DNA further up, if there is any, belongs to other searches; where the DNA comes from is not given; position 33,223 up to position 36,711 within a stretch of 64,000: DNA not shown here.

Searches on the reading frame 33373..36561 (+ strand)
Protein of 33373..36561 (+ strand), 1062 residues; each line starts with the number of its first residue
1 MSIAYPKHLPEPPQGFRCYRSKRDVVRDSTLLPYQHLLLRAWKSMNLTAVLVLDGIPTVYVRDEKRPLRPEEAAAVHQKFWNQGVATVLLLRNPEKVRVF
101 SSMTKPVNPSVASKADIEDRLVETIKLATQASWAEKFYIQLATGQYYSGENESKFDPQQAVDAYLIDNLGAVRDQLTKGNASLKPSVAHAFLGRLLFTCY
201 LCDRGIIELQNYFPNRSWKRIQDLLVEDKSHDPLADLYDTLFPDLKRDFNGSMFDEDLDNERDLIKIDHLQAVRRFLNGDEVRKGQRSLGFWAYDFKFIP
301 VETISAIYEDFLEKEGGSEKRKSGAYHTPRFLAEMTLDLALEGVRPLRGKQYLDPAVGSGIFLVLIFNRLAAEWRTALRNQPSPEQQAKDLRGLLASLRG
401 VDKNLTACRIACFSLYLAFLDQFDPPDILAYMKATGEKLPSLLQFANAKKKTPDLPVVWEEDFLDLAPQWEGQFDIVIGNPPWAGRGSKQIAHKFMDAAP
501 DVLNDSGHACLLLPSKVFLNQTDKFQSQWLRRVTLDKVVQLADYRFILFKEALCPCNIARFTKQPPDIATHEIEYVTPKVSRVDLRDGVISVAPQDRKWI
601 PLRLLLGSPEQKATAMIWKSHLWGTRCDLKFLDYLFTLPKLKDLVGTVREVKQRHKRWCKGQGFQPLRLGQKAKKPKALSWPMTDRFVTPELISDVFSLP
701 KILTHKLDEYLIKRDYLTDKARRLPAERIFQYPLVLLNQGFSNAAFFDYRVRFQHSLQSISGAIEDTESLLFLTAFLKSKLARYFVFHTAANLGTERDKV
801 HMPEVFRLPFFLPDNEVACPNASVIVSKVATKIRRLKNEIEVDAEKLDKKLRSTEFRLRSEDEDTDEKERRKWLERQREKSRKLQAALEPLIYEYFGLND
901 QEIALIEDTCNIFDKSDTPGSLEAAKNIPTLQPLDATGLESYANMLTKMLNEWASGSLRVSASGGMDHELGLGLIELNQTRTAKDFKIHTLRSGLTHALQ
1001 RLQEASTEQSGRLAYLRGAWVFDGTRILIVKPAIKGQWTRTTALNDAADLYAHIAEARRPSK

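Call 31: search_protein_families(library=pfam, proteins=[window:33373-36561:+], max_evalue=0.000001)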
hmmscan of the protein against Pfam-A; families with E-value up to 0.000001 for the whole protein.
window:33373-36561:+ (1062 aa): 2 families
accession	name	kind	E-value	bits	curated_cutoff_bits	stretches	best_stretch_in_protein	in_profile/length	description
PF07669.17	Eco57I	-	5.4e-13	49.8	25.3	1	398-544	3-168/171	Eco57I restriction-modification methylase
PF02384.22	N6_Mtase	-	2.3e-09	37.4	20.4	1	303-492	5-145/311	N-6 DNA Methylase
